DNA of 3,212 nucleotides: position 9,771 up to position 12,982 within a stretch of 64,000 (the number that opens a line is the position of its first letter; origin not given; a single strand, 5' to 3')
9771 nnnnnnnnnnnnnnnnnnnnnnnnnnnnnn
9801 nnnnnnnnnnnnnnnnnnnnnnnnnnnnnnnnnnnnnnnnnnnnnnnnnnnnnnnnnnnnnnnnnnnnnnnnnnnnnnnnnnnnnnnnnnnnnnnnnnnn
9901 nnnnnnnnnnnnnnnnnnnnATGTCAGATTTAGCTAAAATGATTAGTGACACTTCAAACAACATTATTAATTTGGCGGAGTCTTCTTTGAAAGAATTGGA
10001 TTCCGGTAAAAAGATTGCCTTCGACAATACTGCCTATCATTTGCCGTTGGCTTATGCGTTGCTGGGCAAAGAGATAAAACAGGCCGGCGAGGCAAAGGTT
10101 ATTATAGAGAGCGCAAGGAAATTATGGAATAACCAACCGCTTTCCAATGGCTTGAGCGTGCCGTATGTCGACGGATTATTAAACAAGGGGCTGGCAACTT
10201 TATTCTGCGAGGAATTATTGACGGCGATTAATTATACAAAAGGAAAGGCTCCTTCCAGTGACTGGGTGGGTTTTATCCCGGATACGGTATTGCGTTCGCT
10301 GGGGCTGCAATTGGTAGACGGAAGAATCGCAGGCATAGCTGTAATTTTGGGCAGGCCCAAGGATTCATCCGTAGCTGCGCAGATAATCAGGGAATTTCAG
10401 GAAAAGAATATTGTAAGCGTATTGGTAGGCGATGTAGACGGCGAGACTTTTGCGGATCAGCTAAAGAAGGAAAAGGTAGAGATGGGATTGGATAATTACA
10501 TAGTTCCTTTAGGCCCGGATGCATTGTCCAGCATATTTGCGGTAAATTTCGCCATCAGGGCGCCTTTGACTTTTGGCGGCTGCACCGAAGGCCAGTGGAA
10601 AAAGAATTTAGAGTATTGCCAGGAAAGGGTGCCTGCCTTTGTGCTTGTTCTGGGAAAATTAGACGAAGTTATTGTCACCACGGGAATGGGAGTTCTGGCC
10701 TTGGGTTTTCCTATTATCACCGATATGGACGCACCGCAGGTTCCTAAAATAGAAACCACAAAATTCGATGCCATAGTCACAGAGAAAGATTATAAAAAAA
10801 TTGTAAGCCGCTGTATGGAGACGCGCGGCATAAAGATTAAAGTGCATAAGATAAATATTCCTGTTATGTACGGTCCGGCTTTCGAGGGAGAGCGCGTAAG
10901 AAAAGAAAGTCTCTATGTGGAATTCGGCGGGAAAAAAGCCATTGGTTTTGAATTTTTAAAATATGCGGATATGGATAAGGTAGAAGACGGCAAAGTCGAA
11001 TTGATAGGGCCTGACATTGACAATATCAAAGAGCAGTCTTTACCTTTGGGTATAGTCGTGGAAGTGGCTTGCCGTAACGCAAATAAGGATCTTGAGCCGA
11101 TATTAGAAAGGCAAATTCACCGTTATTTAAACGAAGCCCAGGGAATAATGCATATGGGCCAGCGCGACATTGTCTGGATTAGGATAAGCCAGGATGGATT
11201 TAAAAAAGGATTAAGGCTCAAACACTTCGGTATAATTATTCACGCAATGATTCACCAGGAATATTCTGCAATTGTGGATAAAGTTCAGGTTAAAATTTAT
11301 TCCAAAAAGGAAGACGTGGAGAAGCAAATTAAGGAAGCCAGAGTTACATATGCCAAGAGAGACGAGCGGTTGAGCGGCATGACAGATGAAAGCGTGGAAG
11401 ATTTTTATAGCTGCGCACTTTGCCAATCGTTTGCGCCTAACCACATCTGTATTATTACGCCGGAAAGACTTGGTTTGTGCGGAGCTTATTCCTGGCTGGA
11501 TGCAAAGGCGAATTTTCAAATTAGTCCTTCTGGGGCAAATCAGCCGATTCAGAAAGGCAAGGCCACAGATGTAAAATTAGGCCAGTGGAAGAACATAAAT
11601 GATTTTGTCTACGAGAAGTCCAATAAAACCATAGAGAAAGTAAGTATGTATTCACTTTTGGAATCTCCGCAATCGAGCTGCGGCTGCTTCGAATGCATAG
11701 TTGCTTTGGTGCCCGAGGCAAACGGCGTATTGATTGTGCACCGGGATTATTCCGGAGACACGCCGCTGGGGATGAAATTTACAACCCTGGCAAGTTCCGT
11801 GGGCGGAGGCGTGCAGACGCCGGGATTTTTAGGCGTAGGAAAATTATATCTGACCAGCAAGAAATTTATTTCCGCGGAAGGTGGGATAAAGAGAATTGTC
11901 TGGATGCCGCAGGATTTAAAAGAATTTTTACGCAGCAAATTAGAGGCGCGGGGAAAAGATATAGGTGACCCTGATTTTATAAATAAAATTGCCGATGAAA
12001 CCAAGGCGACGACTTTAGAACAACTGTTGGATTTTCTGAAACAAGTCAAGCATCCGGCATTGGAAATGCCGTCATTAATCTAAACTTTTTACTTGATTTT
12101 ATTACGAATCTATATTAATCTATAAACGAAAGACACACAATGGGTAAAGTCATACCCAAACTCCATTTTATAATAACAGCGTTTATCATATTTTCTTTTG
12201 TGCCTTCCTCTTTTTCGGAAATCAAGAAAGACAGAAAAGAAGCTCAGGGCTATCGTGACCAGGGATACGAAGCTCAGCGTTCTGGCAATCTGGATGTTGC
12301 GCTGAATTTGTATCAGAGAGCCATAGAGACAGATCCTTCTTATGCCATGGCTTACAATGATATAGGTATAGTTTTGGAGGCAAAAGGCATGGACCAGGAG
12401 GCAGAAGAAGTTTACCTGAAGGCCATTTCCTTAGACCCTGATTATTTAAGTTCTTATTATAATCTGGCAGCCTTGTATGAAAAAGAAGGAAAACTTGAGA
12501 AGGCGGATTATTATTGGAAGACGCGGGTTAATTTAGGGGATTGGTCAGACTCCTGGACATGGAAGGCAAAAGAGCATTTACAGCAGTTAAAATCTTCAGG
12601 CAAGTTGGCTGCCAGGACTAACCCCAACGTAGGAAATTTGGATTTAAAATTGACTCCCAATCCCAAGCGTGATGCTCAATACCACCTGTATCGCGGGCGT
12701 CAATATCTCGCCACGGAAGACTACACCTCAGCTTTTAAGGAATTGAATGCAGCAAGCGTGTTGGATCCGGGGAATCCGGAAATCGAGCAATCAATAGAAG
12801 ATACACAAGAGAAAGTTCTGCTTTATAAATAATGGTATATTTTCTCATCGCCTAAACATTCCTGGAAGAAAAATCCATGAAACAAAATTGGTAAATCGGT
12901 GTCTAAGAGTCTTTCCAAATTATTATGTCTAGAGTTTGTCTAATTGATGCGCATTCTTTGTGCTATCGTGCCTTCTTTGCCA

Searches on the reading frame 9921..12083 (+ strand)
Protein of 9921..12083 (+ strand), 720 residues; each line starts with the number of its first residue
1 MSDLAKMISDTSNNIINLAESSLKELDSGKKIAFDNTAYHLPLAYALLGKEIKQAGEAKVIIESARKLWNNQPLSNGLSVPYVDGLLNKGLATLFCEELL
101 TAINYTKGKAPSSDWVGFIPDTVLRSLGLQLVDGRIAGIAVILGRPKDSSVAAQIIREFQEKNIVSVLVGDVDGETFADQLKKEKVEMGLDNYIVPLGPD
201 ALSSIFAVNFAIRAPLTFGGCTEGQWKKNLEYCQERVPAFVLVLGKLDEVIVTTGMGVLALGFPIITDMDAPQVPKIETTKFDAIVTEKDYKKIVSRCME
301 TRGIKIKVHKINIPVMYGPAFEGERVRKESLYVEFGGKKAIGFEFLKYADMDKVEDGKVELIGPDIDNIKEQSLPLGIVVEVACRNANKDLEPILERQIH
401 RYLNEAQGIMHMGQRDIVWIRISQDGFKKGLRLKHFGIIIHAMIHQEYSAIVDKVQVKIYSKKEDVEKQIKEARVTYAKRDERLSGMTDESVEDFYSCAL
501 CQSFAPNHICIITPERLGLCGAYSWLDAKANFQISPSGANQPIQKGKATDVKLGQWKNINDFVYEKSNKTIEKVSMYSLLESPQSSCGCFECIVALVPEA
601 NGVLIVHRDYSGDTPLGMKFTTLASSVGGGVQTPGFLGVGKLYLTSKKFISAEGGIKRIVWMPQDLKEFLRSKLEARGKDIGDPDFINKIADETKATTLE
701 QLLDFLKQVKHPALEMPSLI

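Call 4: search_protein_families(library=pfam, proteins=[window:9921-12083:+], max_evalue=0.01)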
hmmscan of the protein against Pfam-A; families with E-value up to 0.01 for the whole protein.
window:9921-12083:+ (720 aa): 3 families
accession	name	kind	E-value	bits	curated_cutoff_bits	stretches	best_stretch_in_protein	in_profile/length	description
PF19436.4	ACS_CODH_B_C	-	3e-119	397.5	25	1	477-720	1-245/245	ACS/CODH beta subunit C-terminal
PF03598.20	CdhC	-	1.6e-61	207.2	24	1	313-466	1-155/155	CO dehydrogenase/acetyl-CoA synthase complex beta subunit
PF18537.6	CODH_A_N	-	2.9e-15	56.5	32.2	1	21-105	6-82/83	Carbon monoxide dehydrogenase subunit alpha N-terminal domain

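Call 5: search_protein_families(library=ncbifam, proteins=[window:9921-12083:+], max_evalue=0.01)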
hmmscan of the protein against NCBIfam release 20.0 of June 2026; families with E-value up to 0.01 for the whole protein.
window:9921-12083:+ (720 aa): 4 families
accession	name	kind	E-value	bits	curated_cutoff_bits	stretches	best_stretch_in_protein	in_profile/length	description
NF040764.1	CODH_ACS_al_bet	equivalog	3.1e-293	974.4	800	1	18-719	14-704/705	acetyl-CoA decarbonylase/synthase complex subunit alpha/beta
NF007078.0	PRK09529.1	subfamily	3.7e-290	964.1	809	1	4-720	5-710/710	bifunctional acetyl-CoA decarbonylase/synthase complex subunit alpha/beta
NF003379.0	PRK04456.1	domain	2.2e-142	475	372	1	312-715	4-400/464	acetyl-CoA decarbonylase/synthase complex subunit beta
TIGR00316.1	cdhC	equivalog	6.8e-134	447.1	355.95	1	312-715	4-397/460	CO dehydrogenase/CO-methylating acetyl-CoA synthase complex subunit beta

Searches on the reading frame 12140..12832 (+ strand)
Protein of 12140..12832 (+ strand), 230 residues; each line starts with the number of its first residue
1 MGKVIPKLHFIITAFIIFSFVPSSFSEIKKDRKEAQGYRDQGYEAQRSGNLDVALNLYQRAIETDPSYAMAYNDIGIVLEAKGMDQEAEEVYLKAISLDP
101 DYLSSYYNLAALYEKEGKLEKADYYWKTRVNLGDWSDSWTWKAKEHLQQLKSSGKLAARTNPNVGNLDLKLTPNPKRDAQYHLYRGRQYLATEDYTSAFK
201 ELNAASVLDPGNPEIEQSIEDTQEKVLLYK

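Call 4: search_protein_families(library=pfam, proteins=[window:12140-12832:+], max_evalue=0.01)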
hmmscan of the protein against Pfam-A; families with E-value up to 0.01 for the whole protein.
window:12140-12832:+ (230 aa): 17 families
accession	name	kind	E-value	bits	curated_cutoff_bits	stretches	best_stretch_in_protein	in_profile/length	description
PF13414.12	TPR_11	-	3.7e-19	68.6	26.8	2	48-83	7-42/42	TPR repeat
PF07719.23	TPR_2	-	1.1e-16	59.9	27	2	69-102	1-34/34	Tetratricopeptide repeat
PF13431.12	TPR_17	-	4.5e-15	55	24.4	2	92-122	2-32/34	Tetratricopeptide repeat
PF13432.12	TPR_16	-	1.3e-13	51.6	32.7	1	40-101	2-63/65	Tetratricopeptide repeat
PF00515.34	TPR_1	-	8.5e-13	48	27.8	1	69-102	1-34/34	Tetratricopeptide repeat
PF13428.12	TPR_14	-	7.6e-12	45.1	23.5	0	74-112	6-44/44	Tetratricopeptide repeat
PF13424.12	TPR_12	-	5e-11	43.1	30.1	2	47-99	15-75/77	Tetratricopeptide repeat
PF13181.12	TPR_8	-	5.9e-10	38.9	25.7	1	71-102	3-34/34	Tetratricopeptide repeat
PF14559.12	TPR_19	-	3.9e-08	33.9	25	1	48-92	4-48/68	Tetratricopeptide repeat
PF13176.12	TPR_7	-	1.2e-07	31.7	27.9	0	75-101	5-31/36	Tetratricopeptide repeat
PF23914.1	TPR_CcmH_CycH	-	0.00021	21.6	42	0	48-129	63-147/158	Cytochrome c-type biogenesis protein H TPR domain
PF13374.12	TPR_10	-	0.00024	21.5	27.5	0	69-97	2-30/42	Tetratricopeptide repeat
PF25063.1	ARM_TT21_C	-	0.0024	18.2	35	1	48-116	108-177/209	Tetratricopeptide repeat protein 21 C-terminal ARM domain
PF13174.12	TPR_6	-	0.0028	18.6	26.3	0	105-126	2-23/33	Tetratricopeptide repeat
PF10373.15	EST1_DNA_bind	-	0.0037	17.3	22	1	54-115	1-62/282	Est1 DNA/RNA binding domain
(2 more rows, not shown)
